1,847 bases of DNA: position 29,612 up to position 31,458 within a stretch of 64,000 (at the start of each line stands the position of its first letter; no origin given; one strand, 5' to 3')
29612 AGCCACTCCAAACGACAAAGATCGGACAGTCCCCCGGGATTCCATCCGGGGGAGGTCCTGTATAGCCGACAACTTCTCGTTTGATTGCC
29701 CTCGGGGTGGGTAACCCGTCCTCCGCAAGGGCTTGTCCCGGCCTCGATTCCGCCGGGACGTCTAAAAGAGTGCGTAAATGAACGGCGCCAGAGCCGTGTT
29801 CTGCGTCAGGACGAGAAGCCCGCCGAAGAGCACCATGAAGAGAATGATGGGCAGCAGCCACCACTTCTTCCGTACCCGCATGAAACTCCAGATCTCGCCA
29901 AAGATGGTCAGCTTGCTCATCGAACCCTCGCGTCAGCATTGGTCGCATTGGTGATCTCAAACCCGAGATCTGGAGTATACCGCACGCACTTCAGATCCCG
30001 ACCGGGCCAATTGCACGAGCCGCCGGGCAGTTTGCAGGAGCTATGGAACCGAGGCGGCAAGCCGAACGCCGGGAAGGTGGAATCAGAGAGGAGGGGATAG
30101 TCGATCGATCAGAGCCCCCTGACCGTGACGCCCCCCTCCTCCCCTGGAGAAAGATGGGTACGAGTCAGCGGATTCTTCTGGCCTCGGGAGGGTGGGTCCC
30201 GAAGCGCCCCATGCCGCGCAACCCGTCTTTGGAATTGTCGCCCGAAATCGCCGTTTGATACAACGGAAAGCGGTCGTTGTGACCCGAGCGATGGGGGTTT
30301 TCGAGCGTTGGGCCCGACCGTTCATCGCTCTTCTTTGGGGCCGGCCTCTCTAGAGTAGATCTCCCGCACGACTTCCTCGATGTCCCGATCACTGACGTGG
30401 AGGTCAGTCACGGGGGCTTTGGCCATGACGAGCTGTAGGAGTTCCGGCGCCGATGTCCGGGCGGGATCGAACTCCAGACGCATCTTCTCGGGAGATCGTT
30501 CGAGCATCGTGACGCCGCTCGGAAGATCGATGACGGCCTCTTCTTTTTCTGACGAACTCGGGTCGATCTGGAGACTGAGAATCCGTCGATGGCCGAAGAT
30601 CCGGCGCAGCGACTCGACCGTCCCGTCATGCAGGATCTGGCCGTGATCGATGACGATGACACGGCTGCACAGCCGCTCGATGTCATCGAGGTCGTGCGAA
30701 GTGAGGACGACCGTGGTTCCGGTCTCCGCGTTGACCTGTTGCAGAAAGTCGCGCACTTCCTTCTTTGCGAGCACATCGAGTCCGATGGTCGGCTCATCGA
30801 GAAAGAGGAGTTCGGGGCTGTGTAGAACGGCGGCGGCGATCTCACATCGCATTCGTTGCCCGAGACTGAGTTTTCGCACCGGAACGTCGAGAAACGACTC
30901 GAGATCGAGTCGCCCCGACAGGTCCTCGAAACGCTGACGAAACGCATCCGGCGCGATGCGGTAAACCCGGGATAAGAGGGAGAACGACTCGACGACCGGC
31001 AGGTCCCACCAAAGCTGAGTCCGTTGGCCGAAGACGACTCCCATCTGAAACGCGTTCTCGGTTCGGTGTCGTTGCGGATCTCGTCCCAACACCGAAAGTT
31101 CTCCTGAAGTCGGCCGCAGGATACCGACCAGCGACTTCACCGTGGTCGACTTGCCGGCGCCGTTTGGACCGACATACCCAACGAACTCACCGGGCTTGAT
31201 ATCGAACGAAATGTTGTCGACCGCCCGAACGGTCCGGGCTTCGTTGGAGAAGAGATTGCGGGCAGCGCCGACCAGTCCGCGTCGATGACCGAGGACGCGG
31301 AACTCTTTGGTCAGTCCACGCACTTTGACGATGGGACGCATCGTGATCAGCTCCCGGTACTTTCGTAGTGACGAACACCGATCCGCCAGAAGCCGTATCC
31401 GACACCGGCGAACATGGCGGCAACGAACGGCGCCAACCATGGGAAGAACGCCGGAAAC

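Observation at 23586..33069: Co-directional ~9.5 kb cluster: three GT2 enzymes, an FAD-dependent GlpD-like oxidoreductase, a 'IDGHVHF' hypothetical, DUF5989 and an ABC-2 exporter: candidate uncharacterised lipid-linked glycan pathway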

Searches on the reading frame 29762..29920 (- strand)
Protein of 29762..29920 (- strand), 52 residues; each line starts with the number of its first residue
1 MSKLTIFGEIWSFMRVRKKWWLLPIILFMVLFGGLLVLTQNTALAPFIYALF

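Call 7: search_protein_families(library=ncbifam, proteins=[window:29762-29920:-], max_evalue=0.01)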
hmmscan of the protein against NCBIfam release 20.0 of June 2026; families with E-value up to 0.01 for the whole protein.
window:29762-29920:- (52 aa): 0 families

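Call 8: search_protein_families(library=pfam, proteins=[window:29762-29920:-], max_evalue=0.01)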
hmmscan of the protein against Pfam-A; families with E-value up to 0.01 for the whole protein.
window:29762-29920:- (52 aa): 1 family
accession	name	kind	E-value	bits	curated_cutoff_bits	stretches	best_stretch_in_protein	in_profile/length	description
PF19451.5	DUF5989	-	4.4e-24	84.7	27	1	5-52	2-49/49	Family of unknown function (DUF5989)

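Call 44: find_homologous_proteins(query=window:29762-29920:-, max_evalue=0.001)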
Query window:29762-29920:- (52 aa): 1052 proteins with E <= 0.001 among 1052 candidates; the best 120 are listed.
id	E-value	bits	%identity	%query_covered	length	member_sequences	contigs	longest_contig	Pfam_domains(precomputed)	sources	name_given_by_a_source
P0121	2.2e-22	95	90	100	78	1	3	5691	PF19451.6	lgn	-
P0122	2.3e-22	95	88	100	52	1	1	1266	PF19451.6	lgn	-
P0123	2.9e-22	95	90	100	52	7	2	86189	PF19451.6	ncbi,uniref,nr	ncbi:MAG: DUF5989 family protein [Candidatus Eisenbacteria bacterium]|uniref:Uncharacterized protein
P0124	4.4e-22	94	88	100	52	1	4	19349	PF19451.6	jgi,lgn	jgi:hypothetical protein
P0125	5.8e-22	94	90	100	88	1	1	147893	PF19451.6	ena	-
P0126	2.4e-21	92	88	100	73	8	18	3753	PF19451.6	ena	-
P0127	3.3e-21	91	87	100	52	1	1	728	PF19451.6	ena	-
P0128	3.5e-21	91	88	100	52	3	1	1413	PF19451.6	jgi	jgi:hypothetical protein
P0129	4.3e-20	88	83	100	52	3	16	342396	PF19451.6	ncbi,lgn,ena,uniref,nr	ncbi:MAG: hypothetical protein KDA27_06555 [Candidatus Eisenbacteria bacterium]|uniref:Uncharacteriz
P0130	9.7e-20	87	75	100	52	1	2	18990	PF19451.6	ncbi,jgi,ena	jgi:hypothetical protein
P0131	2.1e-19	86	75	100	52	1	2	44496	PF19451.6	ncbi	-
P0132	9.9e-19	84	75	100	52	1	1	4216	PF19451.6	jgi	jgi:Family of unknown function (DUF5989)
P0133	1.1e-18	84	75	100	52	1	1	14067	PF19451.6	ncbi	-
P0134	1.1e-18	83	75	100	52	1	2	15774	PF19451.6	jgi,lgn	jgi:hypothetical protein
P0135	1.2e-18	83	73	100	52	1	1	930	PF19451.6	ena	-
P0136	1.5e-18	83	73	100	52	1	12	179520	PF19451.6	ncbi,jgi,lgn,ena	-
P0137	1.7e-18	83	71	100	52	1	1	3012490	PF19451.6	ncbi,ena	-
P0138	2.1e-18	83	73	100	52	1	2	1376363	PF19451.6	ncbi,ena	-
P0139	2.1e-18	83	71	100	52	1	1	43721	PF19451.6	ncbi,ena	-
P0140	2.1e-18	83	73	100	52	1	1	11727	PF19451.6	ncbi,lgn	-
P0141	2.3e-18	83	73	100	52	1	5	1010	PF19451.6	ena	-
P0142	2.4e-18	82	73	100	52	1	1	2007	PF19451.6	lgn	-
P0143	2.7e-18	82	73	100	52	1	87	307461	PF19451.6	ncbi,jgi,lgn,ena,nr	ncbi:MAG: hypothetical protein IT276_15375 [Ignavibacteriaceae bacterium]|jgi:hypothetical protein|n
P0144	3.0e-18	82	73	100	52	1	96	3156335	PF19451.6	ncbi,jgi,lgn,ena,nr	ncbi:MAG: hypothetical protein IPH97_01110 [Ignavibacteriales bacterium]|jgi:hypothetical protein|nr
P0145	3.3e-18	82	73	100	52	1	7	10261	PF19451.6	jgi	-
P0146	3.4e-18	82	71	100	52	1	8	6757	PF19451.6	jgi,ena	jgi:hypothetical protein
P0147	3.5e-18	82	71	100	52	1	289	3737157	PF19451.6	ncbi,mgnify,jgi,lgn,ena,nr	ncbi:MAG: hypothetical protein HND40_00525 [Ignavibacteriota bacterium]|mgnify:FL=1|jgi:hypothetical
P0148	3.8e-18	82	71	100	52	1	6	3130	PF19451.6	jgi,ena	jgi:hypothetical protein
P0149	3.8e-18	82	71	100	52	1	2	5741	PF19451.6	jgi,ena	jgi:hypothetical protein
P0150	4.0e-18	82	71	100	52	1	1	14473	PF19451.6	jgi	-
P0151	4.0e-18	82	71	100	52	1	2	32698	PF19451.6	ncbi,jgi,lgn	-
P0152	4.2e-18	82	75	100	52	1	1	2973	PF19451.6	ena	-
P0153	4.7e-18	82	71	100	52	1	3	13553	PF19451.6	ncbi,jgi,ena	jgi:hypothetical protein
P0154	4.8e-18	82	71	100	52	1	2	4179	PF19451.6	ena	-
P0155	5.0e-18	81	73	100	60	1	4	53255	PF19451.6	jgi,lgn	jgi:hypothetical protein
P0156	5.1e-18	81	73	100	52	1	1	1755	PF19451.6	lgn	-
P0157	5.2e-18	81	71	100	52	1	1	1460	PF19451.6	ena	-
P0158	5.2e-18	81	71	100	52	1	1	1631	PF19451.6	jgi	jgi:hypothetical protein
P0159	5.3e-18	81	71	100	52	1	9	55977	PF19451.6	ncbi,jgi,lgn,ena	ncbi:MAG: DUF5989 family protein [Ignavibacteriaceae bacterium]|jgi:hypothetical protein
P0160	5.7e-18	81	73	100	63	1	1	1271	PF19451.6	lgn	-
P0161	5.8e-18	81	73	100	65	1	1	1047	PF19451.6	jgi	jgi:hypothetical protein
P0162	6.2e-18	81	73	100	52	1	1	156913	PF19451.6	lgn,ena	-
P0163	6.2e-18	81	71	100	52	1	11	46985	PF19451.6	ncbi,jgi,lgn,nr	ncbi:MAG: DUF5989 family protein [Ignavibacterium sp.]|nr:DUF5989 family protein [Melioribacteraceae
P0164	6.2e-18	81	69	100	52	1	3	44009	PF19451.6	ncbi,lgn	-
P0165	6.3e-18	81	71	100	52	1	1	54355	PF19451.6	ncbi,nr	ncbi:MAG TPA: DUF5989 family protein [Ignavibacteriaceae bacterium]|nr:DUF5989 family protein [Ignav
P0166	6.5e-18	81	73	100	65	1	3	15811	PF19451.6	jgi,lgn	jgi:hypothetical protein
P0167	6.6e-18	81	73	100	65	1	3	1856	PF19451.6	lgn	-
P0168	6.6e-18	81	73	100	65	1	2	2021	PF19451.6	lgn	-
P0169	6.6e-18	81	73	100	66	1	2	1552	PF19451.6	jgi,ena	-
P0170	6.8e-18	81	69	100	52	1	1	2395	PF19451.6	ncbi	ncbi:MAG TPA: DUF5989 family protein [Ignavibacteriaceae bacterium]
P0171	7.0e-18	81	69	100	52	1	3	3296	PF19451.6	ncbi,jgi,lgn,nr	ncbi:MAG: DUF5989 family protein [Bacteroidota bacterium]|nr:hypothetical protein [Bacteroidota bact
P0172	7.1e-18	81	71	100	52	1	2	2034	PF19451.6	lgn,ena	-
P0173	7.2e-18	81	79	92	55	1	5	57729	PF19451.6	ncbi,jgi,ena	-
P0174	7.3e-18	81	75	100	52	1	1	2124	PF19451.6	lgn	-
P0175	7.3e-18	81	73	100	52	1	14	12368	PF19451.6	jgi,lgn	jgi:hypothetical protein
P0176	7.4e-18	81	69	100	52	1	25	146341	PF19451.6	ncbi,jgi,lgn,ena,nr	ncbi:MAG TPA: DUF5989 family protein [Ignavibacteriaceae bacterium]|jgi:hypothetical protein|nr:MAG:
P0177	7.4e-18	81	71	100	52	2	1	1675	PF19451.6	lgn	-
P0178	8.2e-18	81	73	100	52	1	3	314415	PF19451.6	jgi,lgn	-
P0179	8.2e-18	81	69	100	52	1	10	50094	PF19451.6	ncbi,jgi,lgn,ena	-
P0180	8.5e-18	81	69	100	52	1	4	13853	PF19451.6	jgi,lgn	jgi:hypothetical protein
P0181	8.7e-18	81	71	100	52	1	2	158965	PF19451.6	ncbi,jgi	jgi:hypothetical protein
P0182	8.7e-18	81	69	100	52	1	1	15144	PF19451.6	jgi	-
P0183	9.4e-18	81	71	100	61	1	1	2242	PF19451.6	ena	-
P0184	9.6e-18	81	71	100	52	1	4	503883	PF19451.6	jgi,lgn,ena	-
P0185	9.7e-18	81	69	100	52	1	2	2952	PF19451.6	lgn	-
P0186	9.9e-18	81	73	100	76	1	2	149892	PF19451.6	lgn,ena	-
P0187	1.0e-17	81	71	100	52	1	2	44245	PF19451.6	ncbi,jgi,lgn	-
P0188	1.0e-17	80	69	100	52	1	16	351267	PF19451.6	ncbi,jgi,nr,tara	ncbi:MAG: DUF5989 family protein [Melioribacteraceae bacterium]|jgi:hypothetical protein|nr:DUF5989 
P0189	1.0e-17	80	73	100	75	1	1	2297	PF19451.6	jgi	jgi:hypothetical protein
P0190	1.0e-17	80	67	100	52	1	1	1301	PF19451.6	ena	-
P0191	1.0e-17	80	73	100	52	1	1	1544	PF19451.6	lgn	-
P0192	1.1e-17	80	73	100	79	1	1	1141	PF19451.6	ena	-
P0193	1.1e-17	80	69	100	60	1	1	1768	PF19451.6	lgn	-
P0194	1.1e-17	80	71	100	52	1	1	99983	PF19451.6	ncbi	ncbi:MAG: DUF5989 family protein [Ignavibacterium sp.]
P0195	1.1e-17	80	71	100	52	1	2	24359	PF19451.6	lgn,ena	-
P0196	1.1e-17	80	71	100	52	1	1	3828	PF19451.6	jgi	-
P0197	1.1e-17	80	71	100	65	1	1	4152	PF19451.6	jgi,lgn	jgi:hypothetical protein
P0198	1.2e-17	80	73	100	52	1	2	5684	PF19451.6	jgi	jgi:hypothetical protein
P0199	1.2e-17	80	69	100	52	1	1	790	PF19451.6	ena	-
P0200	1.2e-17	80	69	100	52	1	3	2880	PF19451.6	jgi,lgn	jgi:hypothetical protein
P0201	1.3e-17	80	71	100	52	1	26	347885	PF19451.6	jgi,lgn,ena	jgi:hypothetical protein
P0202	1.3e-17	80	69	100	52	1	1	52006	PF19451.6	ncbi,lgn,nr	ncbi:MAG: hypothetical protein JW995_14505 [Melioribacteraceae bacterium]|nr:hypothetical protein [M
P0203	1.3e-17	80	69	100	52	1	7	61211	PF19451.6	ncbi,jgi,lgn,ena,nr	ncbi:MAG: hypothetical protein HND52_17780 [Ignavibacteriae bacterium]|jgi:hypothetical protein|nr:h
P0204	1.4e-17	80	67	100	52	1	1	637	PF19451.6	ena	-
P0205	1.4e-17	80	73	100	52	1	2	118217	PF19451.6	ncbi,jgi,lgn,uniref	ncbi:hypothetical protein ASZ90_003715 [hydrocarbon metagenome]|uniref:Uncharacterized protein n=1 T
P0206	1.4e-17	80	71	100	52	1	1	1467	PF19451.6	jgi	jgi:hypothetical protein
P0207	1.5e-17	80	71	100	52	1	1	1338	PF19451.6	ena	-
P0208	1.5e-17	80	69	100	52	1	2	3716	PF19451.6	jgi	jgi:hypothetical protein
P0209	1.6e-17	80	69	100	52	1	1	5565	PF19451.6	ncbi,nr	ncbi:MAG: DUF5989 family protein [Ignavibacterium sp.]|nr:DUF5989 family protein [Ignavibacterium sp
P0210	1.6e-17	80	71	100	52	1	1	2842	PF19451.6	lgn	-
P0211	1.8e-17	80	67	100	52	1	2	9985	PF19451.6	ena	-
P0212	1.9e-17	80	71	100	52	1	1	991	PF19451.6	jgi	jgi:hypothetical protein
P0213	1.9e-17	80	69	100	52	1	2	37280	PF19451.6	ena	-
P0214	2.0e-17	80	73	100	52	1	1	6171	PF19451.6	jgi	-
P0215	2.1e-17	80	67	100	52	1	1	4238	PF19451.6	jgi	-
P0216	2.2e-17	79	69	100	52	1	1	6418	PF19451.6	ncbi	-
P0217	2.3e-17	79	67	100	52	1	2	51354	PF19451.6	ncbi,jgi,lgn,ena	-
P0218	2.4e-17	79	71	100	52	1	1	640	PF19451.6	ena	-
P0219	2.6e-17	79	67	100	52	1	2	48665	PF19451.6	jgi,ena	jgi:hypothetical protein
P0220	2.9e-17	79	71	100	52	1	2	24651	PF19451.6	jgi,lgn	jgi:hypothetical protein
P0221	3.1e-17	79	65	100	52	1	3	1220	PF19451.6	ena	-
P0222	3.1e-17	79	67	100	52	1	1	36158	PF19451.6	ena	-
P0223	3.2e-17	79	67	100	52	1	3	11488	PF19451.6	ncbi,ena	-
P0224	3.3e-17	79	67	100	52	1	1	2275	PF19451.6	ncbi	-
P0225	3.3e-17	79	71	100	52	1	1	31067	PF19451.6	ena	-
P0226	3.4e-17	79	67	100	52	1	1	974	PF19451.6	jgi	jgi:hypothetical protein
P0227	3.5e-17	79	65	100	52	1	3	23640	PF19451.6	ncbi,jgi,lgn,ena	-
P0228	3.5e-17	79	67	100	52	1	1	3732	PF19451.6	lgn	-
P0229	4.1e-17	79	69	100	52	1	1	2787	PF19451.6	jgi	-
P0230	4.2e-17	79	69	100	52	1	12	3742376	PF19451.6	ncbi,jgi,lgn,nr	ncbi:MAG: DUF5989 family protein [Melioribacteraceae bacterium]|jgi:hypothetical protein|nr:DUF5989 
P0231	4.2e-17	79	67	100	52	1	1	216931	PF19451.6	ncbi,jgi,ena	-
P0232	4.3e-17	79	69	100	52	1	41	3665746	PF19451.6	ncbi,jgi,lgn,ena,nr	ncbi:MAG: DUF5989 family protein [Ignavibacterium sp.]|nr:DUF5989 family protein [Ignavibacterium sp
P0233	4.3e-17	79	67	100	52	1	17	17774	PF19451.6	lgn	-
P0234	4.3e-17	79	65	100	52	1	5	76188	PF19451.6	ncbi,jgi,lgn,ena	-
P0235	5.1e-17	78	65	100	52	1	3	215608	PF19451.6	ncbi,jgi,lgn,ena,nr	ncbi:MAG: hypothetical protein KKB34_06540 [Bacteroidetes bacterium]|jgi:hypothetical protein|nr:hyp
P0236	5.8e-17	78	75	98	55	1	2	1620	PF19451.6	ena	-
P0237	5.9e-17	78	65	100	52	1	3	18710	PF19451.6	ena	-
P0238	6.4e-17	78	67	100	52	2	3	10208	PF19451.6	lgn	-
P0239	6.4e-17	78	69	100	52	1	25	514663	PF19451.6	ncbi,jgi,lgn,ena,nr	ncbi:MAG: DUF5989 family protein [Ignavibacterium sp.]|jgi:hypothetical protein|nr:DUF5989 family pr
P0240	6.5e-17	78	65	100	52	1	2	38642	PF19451.6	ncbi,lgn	-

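Call 45: find_encoding_contigs(protein=P0147, flank=7000, max_places=3)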
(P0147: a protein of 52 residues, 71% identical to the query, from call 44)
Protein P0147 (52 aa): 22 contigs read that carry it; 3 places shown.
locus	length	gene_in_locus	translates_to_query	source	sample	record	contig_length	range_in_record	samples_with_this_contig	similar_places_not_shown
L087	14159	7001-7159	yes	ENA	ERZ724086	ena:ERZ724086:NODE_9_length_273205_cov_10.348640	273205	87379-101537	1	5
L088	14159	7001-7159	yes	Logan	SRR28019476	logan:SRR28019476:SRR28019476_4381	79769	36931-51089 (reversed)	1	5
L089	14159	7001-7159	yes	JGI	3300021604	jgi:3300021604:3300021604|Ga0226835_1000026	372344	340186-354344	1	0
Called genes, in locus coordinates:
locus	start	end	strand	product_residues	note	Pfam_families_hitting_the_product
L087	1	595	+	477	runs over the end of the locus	PF00686:CBM_20 (faint), PF18962:Por_Secre_tail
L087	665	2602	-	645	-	PF13472:Lipase_GDSL_2 (faint)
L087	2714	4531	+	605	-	PF13145:Rotamase_2 (weak), PF00639:Rotamase (faint)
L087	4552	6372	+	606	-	PF02543:Carbam_trans_N, PF00814:TsaD (faint), PF16861:Carbam_trans_C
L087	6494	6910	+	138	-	PF19588:SxtJ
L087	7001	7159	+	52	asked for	PF19451:DUF5989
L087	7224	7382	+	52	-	-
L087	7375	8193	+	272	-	PF00535:Glycos_transf_2, PF10111:Glyco_tranf_2_2, PF13641:Glyco_tranf_2_3, PF02709:Glyco_transf_7C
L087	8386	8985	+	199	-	PF14870:PSII_BNR (weak), PF18962:Por_Secre_tail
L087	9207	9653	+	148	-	PF01022:HTH_5 (weak), PF01047:MarR (weak), PF12840:HTH_20 (weak), PF13404:HTH_AsnC-type, PF13412:HTH_24, PF01037:AsnC_trans_reg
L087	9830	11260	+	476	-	PF03951:Gln-synt_N, PF00120:Gln-synt_C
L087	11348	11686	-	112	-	PF03960:ArsC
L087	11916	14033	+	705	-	PF10459:Peptidase_S46, PF00089:Trypsin (faint), PF13365:Trypsin_2 (faint)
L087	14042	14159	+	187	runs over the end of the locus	PF14771:DUF4476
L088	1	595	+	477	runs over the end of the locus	PF00686:CBM_20 (faint), PF18962:Por_Secre_tail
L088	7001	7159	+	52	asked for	PF19451:DUF5989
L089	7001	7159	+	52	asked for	PF19451:DUF5989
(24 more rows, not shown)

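Call 46: find_encoding_contigs(protein=P0137, flank=7000, max_places=2)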
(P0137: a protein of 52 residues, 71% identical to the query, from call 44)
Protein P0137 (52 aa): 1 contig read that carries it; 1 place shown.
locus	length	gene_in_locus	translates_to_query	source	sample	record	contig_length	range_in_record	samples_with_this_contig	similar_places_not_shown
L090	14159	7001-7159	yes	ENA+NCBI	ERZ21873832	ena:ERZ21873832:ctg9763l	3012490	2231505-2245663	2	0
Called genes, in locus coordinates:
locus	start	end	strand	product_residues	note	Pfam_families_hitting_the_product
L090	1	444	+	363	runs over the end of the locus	PF00989:PAS, PF13426:PAS_9, PF00512:HisKA, PF02518:HATPase_c, PF13589:HATPase_c_3 (weak)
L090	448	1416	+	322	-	PF13379:NMT1_2 (weak), PF09084:NMT1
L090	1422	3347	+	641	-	PF02743:dCache_1, PF22673:MCP-like_PDC_1, PF00672:HAMP, PF07228:SpoIIE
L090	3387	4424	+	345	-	PF00657:Lipase_GDSL (faint), PF13472:Lipase_GDSL_2 (faint)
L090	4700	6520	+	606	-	PF02543:Carbam_trans_N, PF16861:Carbam_trans_C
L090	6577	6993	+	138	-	PF19588:SxtJ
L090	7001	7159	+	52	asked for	PF19451:DUF5989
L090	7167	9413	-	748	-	PF09992:NAGPA, PF18962:Por_Secre_tail (weak)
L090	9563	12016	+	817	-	PF00501:AMP-binding, PF23562:AMP-binding_C_3, PF00550:PP-binding (weak), PF01553:Acyltransferase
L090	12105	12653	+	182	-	PF09385:HisK_N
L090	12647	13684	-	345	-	-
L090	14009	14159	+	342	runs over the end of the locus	PF14522:Cytochrome_C7 (faint), PF14537:Cytochrom_c3_2 (faint), PF09699:Paired_CXXCH_1 (weak)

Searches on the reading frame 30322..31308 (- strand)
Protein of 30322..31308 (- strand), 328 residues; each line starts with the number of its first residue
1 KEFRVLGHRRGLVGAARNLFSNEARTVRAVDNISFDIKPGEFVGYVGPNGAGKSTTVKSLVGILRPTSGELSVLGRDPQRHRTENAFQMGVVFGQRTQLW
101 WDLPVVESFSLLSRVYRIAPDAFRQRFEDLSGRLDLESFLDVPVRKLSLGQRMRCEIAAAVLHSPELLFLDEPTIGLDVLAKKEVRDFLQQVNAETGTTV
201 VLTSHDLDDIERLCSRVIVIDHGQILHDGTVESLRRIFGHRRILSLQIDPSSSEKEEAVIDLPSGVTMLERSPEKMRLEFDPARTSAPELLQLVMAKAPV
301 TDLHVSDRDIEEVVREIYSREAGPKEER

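Call 7: search_protein_families(library=ncbifam, proteins=[window:30322-31308:-], max_evalue=0.01)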
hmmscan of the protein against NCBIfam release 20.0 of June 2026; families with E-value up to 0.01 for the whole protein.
window:30322-31308:- (328 aa): 190 families (the best 25 are shown)
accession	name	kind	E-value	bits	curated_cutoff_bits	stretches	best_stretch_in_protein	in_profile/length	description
TIGR01188.1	drrA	subfamily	4.4e-61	206.8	312.45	1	27-313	6-296/302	daunorubicin resistance ABC transporter, ATP-binding protein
TIGR03864.1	PQQ_ABC_ATP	hypoth_equivalog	1.1e-45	155.9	302.25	1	27-237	14-222/236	ABC transporter, ATP-binding subunit, PQQ-dependent alcohol dehydrogenase system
TIGR03522.1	GldA_ABC_ATP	equivalog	7.3e-44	150.4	402.6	1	26-317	14-300/301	gliding motility-associated ABC transporter ATP-binding subunit GldA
NF033858.1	ABC2_perm_RbbA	equivalog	1.2e-43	149.2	1050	1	27-238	279-488/909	ribosome-associated ATPase/putative transporter RbbA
NF010060.0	PRK13537.1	equivalog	4.7e-38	130.8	521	1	29-234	30-233/314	nodulation factor ABC transporter ATP-binding protein NodI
TIGR04521.1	ECF_ATPase_2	equivalog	1.5e-37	129.2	330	1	25-234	16-232/279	energy-coupling factor transporter ATPase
NF008442.0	PRK11288.1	equivalog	4.6e-37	127.5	689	2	26-227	19-223/504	L-arabinose ABC transporter ATP-binding protein AraG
TIGR04520.1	ECF_ATPase_1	equivalog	2.3e-36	125.6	315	1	21-241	9-227/269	energy-coupling factor transporter ATPase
NF010059.0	PRK13536.1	equivalog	3.3e-35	121.4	549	1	29-233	58-260/342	nodulation factor ABC transporter ATP-binding protein NodI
TIGR04406.1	LPS_export_lptB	equivalog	1.7e-34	119.2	240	1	27-234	14-222/239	LPS export ABC transporter ATP-binding protein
TIGR01288.1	nodI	equivalog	3.2e-34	118.3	424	1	30-234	20-222/303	nodulation factor ABC transporter ATP-binding protein NodI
NF040933.2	ABC_arch_GlcV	equivalog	8.7e-34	116.9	450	1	18-232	10-227/357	glucose ABC transporter ATP-binding protein GlcV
TIGR02673.1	FtsE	equivalog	3.1e-33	115.2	264.85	1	25-224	13-214/214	cell division ATP-binding protein FtsE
TIGR03740.1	galliderm_ABC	subfamily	8.7e-33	113.9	309.75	1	25-232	11-209/223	lantibiotic protection ABC transporter ATP-binding subunit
TIGR00968.1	3a0106s01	subfamily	1.3e-32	113.3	342.75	1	26-234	12-218/237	sulfate ABC transporter ATP-binding protein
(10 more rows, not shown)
